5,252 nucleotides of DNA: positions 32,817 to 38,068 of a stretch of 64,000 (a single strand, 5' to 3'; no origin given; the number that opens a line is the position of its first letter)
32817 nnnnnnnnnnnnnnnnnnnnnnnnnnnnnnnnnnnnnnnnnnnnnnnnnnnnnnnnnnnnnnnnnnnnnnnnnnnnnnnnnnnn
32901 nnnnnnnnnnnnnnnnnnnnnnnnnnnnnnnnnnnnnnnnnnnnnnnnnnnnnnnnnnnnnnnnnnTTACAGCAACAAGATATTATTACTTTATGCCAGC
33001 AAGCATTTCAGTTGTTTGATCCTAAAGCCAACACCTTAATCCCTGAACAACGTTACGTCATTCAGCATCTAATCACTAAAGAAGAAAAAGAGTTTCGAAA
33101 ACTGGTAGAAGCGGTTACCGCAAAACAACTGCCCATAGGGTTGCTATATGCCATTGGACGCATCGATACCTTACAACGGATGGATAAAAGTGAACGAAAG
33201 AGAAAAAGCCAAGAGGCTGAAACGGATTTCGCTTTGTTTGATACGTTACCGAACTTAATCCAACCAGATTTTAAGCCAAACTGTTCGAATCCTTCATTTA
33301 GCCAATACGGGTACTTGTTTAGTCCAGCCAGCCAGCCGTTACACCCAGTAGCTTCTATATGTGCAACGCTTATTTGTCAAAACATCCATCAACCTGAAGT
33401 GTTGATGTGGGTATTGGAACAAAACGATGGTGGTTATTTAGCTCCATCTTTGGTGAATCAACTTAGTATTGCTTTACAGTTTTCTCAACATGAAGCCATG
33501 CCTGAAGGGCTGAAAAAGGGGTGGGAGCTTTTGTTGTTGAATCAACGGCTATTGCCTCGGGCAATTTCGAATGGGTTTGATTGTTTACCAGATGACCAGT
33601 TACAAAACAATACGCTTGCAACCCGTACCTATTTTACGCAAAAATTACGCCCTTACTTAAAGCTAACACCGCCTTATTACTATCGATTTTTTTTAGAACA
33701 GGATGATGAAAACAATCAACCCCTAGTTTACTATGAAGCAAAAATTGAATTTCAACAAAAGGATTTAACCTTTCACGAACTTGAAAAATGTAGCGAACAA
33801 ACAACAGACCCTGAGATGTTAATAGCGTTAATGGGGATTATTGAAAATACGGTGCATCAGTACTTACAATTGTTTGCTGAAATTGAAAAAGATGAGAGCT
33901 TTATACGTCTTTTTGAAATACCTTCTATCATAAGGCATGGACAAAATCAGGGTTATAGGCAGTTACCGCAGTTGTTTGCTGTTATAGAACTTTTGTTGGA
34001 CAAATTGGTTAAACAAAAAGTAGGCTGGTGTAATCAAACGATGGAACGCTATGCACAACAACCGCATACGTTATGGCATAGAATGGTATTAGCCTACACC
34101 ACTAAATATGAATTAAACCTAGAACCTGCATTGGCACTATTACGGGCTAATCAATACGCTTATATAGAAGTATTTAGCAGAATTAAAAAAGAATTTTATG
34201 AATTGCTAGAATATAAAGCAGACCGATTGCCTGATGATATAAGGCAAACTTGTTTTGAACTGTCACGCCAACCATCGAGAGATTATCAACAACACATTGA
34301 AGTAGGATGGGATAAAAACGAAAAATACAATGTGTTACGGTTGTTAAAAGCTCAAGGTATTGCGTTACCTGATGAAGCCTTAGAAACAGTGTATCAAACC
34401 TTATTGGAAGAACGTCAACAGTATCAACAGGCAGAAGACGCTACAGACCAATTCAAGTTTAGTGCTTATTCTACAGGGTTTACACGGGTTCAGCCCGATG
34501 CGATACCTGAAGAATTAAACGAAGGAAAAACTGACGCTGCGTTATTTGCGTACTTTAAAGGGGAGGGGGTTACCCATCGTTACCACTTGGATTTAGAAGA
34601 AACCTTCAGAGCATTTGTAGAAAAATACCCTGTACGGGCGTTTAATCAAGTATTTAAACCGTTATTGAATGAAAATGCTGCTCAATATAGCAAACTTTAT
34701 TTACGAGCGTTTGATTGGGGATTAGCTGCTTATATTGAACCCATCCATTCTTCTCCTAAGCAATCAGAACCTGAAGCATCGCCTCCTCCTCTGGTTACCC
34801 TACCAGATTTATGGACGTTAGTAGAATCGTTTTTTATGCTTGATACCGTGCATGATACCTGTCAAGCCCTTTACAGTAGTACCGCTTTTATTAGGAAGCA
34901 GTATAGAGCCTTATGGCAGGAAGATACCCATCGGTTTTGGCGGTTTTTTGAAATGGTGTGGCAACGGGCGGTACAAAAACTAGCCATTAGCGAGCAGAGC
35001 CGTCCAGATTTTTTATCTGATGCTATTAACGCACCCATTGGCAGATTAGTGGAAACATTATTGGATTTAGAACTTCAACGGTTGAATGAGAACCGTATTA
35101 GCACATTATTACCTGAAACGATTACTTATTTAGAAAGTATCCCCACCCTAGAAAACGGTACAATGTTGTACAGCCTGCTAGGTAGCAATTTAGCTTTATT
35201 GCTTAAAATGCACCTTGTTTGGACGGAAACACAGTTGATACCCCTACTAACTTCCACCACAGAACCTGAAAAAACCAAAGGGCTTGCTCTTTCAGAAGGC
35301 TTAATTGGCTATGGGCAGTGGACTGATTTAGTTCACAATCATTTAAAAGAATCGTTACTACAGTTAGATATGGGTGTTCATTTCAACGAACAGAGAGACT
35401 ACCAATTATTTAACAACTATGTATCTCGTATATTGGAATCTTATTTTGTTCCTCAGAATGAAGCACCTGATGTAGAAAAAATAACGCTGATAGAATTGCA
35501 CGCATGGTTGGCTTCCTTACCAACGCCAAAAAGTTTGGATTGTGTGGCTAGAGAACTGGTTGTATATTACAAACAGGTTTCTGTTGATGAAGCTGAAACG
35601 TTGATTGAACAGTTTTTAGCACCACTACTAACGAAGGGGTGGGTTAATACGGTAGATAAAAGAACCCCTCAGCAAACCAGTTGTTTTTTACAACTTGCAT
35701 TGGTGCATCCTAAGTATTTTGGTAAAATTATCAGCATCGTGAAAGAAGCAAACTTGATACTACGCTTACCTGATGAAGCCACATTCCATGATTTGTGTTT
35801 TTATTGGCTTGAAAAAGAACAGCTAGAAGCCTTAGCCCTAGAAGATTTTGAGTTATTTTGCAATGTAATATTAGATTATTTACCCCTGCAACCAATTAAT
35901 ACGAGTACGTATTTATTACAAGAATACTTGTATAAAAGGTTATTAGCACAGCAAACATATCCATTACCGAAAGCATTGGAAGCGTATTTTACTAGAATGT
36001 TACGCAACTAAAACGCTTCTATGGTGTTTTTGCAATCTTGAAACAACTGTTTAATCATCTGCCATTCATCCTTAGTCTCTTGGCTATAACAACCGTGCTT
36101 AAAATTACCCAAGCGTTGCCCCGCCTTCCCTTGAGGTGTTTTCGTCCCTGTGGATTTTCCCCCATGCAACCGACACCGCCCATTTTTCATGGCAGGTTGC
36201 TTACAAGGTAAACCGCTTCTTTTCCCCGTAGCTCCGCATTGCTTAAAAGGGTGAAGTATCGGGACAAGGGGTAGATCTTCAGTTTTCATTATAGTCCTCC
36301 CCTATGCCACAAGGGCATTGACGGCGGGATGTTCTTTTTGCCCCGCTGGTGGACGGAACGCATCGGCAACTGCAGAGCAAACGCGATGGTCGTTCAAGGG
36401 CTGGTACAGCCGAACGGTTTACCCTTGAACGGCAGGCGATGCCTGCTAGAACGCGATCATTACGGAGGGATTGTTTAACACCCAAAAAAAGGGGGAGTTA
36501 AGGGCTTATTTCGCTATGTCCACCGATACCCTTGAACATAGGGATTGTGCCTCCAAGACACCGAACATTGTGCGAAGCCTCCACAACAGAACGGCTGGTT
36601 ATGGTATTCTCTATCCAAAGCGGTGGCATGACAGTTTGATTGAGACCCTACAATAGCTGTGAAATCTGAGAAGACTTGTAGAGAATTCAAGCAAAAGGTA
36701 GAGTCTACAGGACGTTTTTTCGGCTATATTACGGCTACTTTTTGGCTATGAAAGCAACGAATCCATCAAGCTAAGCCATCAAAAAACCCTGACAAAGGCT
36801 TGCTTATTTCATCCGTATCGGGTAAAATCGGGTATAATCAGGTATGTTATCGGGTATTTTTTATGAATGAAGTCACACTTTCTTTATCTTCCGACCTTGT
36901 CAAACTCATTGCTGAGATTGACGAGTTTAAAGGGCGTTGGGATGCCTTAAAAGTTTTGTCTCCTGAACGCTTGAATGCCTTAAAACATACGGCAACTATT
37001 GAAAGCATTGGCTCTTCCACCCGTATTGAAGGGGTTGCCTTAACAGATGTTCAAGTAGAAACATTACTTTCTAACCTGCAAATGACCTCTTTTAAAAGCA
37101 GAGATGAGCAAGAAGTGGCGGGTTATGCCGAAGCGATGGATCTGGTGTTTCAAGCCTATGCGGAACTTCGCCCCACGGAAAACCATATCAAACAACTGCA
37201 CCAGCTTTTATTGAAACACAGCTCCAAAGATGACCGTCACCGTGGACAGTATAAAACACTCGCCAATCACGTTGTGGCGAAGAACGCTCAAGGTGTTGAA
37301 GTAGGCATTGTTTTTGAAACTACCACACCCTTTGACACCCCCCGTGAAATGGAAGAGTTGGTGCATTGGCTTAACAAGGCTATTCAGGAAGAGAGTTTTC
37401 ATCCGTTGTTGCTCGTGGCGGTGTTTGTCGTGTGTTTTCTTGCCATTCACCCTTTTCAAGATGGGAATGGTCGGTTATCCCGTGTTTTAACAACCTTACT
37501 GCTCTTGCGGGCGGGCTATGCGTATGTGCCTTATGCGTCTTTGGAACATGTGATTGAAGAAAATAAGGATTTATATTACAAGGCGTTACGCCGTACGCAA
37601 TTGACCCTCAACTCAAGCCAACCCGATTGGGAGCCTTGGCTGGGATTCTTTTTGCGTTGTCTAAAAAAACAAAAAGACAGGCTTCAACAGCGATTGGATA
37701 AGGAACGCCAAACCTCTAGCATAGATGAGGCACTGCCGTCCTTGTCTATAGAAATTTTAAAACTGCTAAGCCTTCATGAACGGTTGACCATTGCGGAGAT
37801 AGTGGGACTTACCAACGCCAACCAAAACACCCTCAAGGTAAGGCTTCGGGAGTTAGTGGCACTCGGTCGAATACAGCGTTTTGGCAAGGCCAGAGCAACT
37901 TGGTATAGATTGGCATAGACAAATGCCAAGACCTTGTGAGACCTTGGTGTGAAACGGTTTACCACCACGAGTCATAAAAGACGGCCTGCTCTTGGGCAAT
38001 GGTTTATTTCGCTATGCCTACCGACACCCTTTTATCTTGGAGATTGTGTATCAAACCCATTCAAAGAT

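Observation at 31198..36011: DUF1643 protein, small wHTH ORF and a 1351-aa DSR2-like SIR2 protein, with a textbook promoter, a uORF and a tandem 9-mer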

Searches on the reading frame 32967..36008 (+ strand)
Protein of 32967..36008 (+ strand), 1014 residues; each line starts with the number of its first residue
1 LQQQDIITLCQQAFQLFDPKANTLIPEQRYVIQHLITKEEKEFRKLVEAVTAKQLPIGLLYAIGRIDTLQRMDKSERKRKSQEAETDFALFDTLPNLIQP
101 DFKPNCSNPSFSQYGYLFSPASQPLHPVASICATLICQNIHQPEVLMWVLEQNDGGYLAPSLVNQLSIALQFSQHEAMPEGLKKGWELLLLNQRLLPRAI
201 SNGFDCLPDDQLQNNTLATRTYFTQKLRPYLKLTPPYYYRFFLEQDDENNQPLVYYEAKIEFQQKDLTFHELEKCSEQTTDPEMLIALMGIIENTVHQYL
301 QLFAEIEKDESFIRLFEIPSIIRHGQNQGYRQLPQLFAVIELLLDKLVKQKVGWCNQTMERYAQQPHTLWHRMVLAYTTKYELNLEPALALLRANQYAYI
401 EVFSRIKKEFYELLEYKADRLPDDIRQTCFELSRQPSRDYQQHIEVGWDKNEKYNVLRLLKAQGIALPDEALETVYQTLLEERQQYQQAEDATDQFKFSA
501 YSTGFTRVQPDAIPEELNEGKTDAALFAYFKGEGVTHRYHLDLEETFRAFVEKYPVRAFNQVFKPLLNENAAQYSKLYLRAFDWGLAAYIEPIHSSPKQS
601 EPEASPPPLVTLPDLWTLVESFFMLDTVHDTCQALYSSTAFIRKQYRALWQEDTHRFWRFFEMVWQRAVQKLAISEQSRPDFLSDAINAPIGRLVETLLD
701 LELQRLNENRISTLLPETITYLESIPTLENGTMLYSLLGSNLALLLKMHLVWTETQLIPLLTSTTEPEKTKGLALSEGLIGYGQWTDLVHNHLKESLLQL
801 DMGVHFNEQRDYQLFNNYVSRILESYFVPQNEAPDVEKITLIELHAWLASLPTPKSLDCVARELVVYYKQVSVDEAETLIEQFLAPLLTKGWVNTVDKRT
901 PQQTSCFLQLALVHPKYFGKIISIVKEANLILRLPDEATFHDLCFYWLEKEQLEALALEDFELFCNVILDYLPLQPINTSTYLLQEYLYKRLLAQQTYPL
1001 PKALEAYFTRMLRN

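Call 85: search_solved_structures(query=A6, max_evalue=1)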
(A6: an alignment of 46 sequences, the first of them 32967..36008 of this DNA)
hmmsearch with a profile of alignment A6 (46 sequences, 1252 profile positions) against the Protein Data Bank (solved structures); distinct sequences matched with E-value up to 1: 78 (the best 60 are shown).
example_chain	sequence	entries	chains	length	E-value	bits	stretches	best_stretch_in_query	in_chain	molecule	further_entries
8zsf_D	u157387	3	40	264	4.5e-10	41.4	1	12-56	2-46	Sir2 family NAD-dependent protein deacetylase | KomC, SIR2 domain protein, NADase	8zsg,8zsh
8zsi_E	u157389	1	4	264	4.9e-10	41.3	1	12-56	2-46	Sir2 family NAD-dependent protein deacetylase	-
9xvc_H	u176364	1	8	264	4.9e-10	41.3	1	12-56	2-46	KomC(H146N), a SIR2-domain NADase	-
9v0g_E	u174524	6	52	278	3.1e-05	25.4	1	16-226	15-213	NAD-dependent protein deacetylase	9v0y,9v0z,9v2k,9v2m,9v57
6lhx_A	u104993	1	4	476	0.00014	23.2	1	18-171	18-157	ThsA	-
8wkt_A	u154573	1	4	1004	0.0016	19.7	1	13-141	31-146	SIR2-like domain-containing protein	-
8k98_C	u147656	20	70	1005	0.0016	19.7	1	13-141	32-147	a protein | SIR2-like domain-containing protein | SIR2 family protein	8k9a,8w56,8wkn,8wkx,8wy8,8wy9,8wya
8wks_A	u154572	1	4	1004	0.0016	19.7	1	13-140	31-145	SIR2-like domain-containing protein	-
8wyb_A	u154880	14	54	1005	0.0016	19.7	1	13-140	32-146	SIR2-like domain-containing protein | DSR2 H171A | DSR2(H171A)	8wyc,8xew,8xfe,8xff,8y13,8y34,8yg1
9v12_i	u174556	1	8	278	0.0029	18.8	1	16-58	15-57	NAD-dependent protein deacetylase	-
8bto_A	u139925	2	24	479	0.006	17.8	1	18-171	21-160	NAD(+) hydrolase ThsA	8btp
8wfn_A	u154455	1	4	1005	0.011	16.9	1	13-55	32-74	SIR2-like domain-containing protein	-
5h4d_A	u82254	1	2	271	0.02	16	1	13-53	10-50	NAD-dependent protein deacetylase sirtuin-3, mitochondrial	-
5ytk_A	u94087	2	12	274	0.021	16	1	13-53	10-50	NAD-dependent protein deacetylase sirtuin-3, mitochondrial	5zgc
4fvt_A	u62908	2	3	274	0.021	16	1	13-53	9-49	NAD-dependent protein deacetylase sirtuin-3, mitochondrial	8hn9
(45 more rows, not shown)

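Call 86: predict_structure(alignment_id=A6)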
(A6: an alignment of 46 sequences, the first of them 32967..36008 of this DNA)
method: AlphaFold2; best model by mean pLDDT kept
length: 1014 residues; sequences in the alignment: 46
mean_pLDDT: 69.3   pTM: 0.49
mean pLDDT of the five models: 69.3, 67.8, 66.5, 65.3, 64.9
residues with pLDDT >= 90: 102; 70-90: 460; 50-70: 253; < 50: 199
segments of 3 or more residues with pLDDT < 50: 55-112, 200-204, 244-248, 309-316, 438-455, 486-521, 535-542, 594-604, 968-985, 990-998
pLDDT, mean of each block of 10 residues (from residue 1): 61 57 60 56 52 47 37 39 41 46 42 62 72 81 85 75 88 71 88 71 55 76 84 71 49 76 59 75 83 89 66 49 62 70 83 87 86 89 83 74 68 81 82 56 37 49 63 68 51 39 32 42 65 48 64 78 81 73 69 50 53 75 69 53 69 86 85 58 83 89 86 89 87 92 92 93 88 90 84 88 64 79 86 80 92 87 90 87 93 87 85 81 87 57 53 55 54 35 47 46 56 48
secondary structure, 60 per line:
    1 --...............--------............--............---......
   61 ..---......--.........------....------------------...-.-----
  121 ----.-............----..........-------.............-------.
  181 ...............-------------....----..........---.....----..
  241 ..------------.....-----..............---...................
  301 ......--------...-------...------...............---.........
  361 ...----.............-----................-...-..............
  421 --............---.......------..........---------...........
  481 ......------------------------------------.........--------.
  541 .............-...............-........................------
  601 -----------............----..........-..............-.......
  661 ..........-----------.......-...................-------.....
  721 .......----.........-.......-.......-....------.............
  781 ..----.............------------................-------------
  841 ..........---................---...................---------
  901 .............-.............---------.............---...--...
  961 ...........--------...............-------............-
elements in order (helices of 4 or more, strands of 3 or more residues): H3-17 H26-37 H40-51 H55-62 H66-71 H74-82 H89-92 H127-138 H143-152 H160-172 H180-195 H209-212 H217-226 E230-234 H239-242 E255-259 H265-278 H282-306 H334-348 H352-363 H368-380 H386-401 H407-420 H423-434 H438-444 H451-460 H470-486 H523-531 H540-553 H555-569 H571-594 H612-623 H628-637 H639-652 H654-670 H682-688 H690-708 H716-727 H732-740 H742-748 H750-756 H758-761 H768-782 H787-799 H812-827 H841-850 H854-869 H873-891 H901-913 H915-927 H937-949 H958-971 H980-994 H1002-1013

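Call 88: fold_search(model_id=the predicted structure, library=pdb)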
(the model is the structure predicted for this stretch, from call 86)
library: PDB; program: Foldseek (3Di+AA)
matches with E <= 10: 928; with E <= 0.001: 12
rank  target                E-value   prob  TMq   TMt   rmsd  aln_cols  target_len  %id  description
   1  4jlq_A                1.8e-04  1.00  0.14  0.16  34.6      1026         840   13  Crystal structure of human Karyopherin-beta2 bound to the PY-NLS of Saccharomyces cerevisiae NAB2 (released 2013-04-03)
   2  5j3v_A                2.0e-04  0.99  0.14  0.16  34.2      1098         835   13  Crystal structure of human Karyopherin-beta2 bound to the histone H3 tail (released 2016-09-21)
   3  2qmr_A                2.2e-04  1.00  0.14  0.16  33.4      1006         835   12  Karyopherin beta2/transportin (released 2007-10-30)
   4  2qmr_D                3.8e-04  0.99  0.14  0.16  33.3      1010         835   12  Karyopherin beta2/transportin (released 2007-10-30)
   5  8vvy_C                5.5e-04  0.98  0.14  0.13  28.3      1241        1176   11  Human Cullin-1 in complex with CAND2 (released 2025-01-29)
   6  9im6_A                5.7e-04  0.99  0.17  0.16  36.8      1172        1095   11  Structure of influenza A virus RNA polymerase PB1 and nuclear import host factor RanBP5 complex (released 2024-11-27)
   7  2z5o_A                5.9e-04  0.98  0.13  0.15  35.9      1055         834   12  Complex of Transportin 1 with JKTBP NLS (released 2007-10-23)
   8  5yvg_A                6.2e-04  0.99  0.14  0.16  33.8      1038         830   12  Crystal structure of Karyopherin beta2 in complex with FUS(full length) (released 2018-05-16)
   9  4fdd_A                6.4e-04  0.99  0.15  0.17  33.9      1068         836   12  Crystal structure of KAP beta2-PY-NLS (released 2012-07-18)
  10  5ife_C                8.9e-04  1.00  0.18  0.21  21.8       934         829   10  Crystal structure of the human SF3b core complex (released 2016-10-26)
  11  6m60_C                9.5e-04  0.99  0.16  0.16  25.1      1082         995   12  Plumbagin in complex with CRM1#-Ran-RanBP1 (released 2021-06-09)
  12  7z8t_D                9.9e-04  1.00  0.21  0.19  33.2      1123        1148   11  CAND1-SCF-SKP2 CAND1 engaged SCF rocked (released 2023-04-19)
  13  1qgk_A                1.1e-03  0.97  0.14  0.16  30.2      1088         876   11  STRUCTURE OF IMPORTIN BETA BOUND TO THE IBB DOMAIN OF IMPORTIN ALPHA (released 1999-05-24)
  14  2p8q_A                1.1e-03  0.97  0.14  0.15  28.9      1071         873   11  Crystal Structure of human Importin beta bound to the Snurportin1 IBB-domain (released 2008-01-22)
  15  8a9k_A                1.2e-03  0.99  0.19  0.19  21.5      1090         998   12  Cryo-EM structure of USP1-UAF1 bound to FANCI and mono-ubiquitinated FANCD2 with ML323 (consensus reconstruction) (released 2022-10-12)
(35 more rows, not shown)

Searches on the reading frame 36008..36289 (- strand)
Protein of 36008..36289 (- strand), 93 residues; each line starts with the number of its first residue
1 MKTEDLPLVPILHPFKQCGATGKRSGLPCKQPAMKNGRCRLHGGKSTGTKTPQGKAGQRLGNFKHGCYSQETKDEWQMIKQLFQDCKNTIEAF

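Call 6: search_protein_families(library=pfam, proteins=[window:36008-36289:-], max_evalue=0.01)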
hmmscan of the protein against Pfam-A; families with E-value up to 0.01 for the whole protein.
window:36008-36289:- (93 aa): 1 family
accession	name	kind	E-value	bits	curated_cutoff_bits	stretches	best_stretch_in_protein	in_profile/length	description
PF19067.5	DUF5763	-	0.0075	16.2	26.3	0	17-42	3-27/39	Family of unknown function (DUF5763)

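Call 7: search_protein_families(library=padloc, proteins=[window:36008-36289:-], max_evalue=0.01)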
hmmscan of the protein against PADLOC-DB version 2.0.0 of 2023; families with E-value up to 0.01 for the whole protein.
window:36008-36289:- (93 aa): 0 families

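Call 20: search_protein_families(library=ncbifam, proteins=[window:36008-36289:-], max_evalue=0.01)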
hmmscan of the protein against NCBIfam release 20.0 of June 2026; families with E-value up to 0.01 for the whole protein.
window:36008-36289:- (93 aa): 1 family
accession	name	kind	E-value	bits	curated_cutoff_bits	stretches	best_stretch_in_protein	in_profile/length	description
NF041373.1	HGG_STG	domain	4.6e-14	51.9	29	1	18-55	1-38/38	HGGxSTG domain-containing protein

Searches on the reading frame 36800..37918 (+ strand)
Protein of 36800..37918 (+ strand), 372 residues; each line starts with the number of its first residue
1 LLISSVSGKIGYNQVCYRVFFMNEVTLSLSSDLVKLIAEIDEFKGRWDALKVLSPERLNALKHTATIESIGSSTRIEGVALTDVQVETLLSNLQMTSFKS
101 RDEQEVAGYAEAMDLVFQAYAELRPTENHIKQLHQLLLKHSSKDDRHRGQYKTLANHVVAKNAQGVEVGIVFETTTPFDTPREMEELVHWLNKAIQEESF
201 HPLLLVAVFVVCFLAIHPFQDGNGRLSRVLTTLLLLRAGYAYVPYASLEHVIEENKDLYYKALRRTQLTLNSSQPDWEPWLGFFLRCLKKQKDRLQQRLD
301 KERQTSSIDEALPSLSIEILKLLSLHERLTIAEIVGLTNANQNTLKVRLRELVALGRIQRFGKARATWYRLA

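Call 6: search_protein_families(library=pfam, proteins=[window:36800-37918:+], max_evalue=0.01)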
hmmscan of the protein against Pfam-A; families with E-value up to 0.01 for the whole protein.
window:36800-37918:+ (372 aa): 3 families
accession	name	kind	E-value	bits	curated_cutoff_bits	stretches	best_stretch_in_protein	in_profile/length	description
PF02661.23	Fic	-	2.4e-17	64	24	1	126-235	3-93/93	Fic/DOC family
PF13412.12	HTH_24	-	0.0021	18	21.9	1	317-358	6-47/48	Winged helix-turn-helix DNA-binding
PF23526.1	AprA_N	-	0.0041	17.7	27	0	318-359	25-66/67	AprA N-terminal domain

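Call 7: search_protein_families(library=padloc, proteins=[window:36800-37918:+], max_evalue=0.01)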
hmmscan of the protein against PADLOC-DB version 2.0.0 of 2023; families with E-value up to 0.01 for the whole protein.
window:36800-37918:+ (372 aa): 8 families
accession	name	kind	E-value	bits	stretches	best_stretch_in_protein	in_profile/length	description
PDLC03963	SoFic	-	3.4e-50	169.4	1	31-367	22-347/361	-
PDLC04836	PDC-S04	-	1.4e-23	81.4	1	72-267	32-213/244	-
PDLC04837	PDC-S04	-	2.7e-20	70.6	1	59-271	19-212/234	-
PDLC04840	PDC-S04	-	1.4e-17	62.2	1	72-266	18-199/227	-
PDLC04839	PDC-S04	-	4.7e-15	53.8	1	205-265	129-185/205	-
PDLC04966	PDC-S24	-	4.7e-13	46.8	1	118-244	225-345/497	-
PDLC04838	PDC-S04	-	1.4e-06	26.2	1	205-241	132-168/209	-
PDLC01875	CARF3--CARF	-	0.0012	16.7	1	308-371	140-203/219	-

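Call 20: search_protein_families(library=ncbifam, proteins=[window:36800-37918:+], max_evalue=0.01)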
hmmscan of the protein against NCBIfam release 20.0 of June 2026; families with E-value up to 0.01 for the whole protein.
window:36800-37918:+ (372 aa): 6 families
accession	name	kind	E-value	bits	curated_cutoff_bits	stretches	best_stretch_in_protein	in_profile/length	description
NF046030.1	ProtAdlyltaseSoFic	equivalog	3.1e-19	69.1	550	1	176-361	152-338/361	protein adenylyltransferase Fic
TIGR02613.1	mob_myst_B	hypoth_equivalog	2.1e-07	31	124.4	1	176-265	82-172/186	mobile mystery protein B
NF041381.1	XopAC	subfamily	1.4e-06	27.3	450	1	81-240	260-416/451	XopAC/AvrAC family type III secretion system effector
NF009166.1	PRK12513.1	equivalog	0.00093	18.9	206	1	290-351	114-177/193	RNA polymerase sigma factor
TIGR01550.1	DOC_P1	subfamily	0.001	19.2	38.65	1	192-241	41-90/122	type II toxin-antitoxin system death-on-curing family toxin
NF006930.0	PRK09415.1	subfamily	0.0027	17.6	198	1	290-351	103-166/179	RNA polymerase factor sigma C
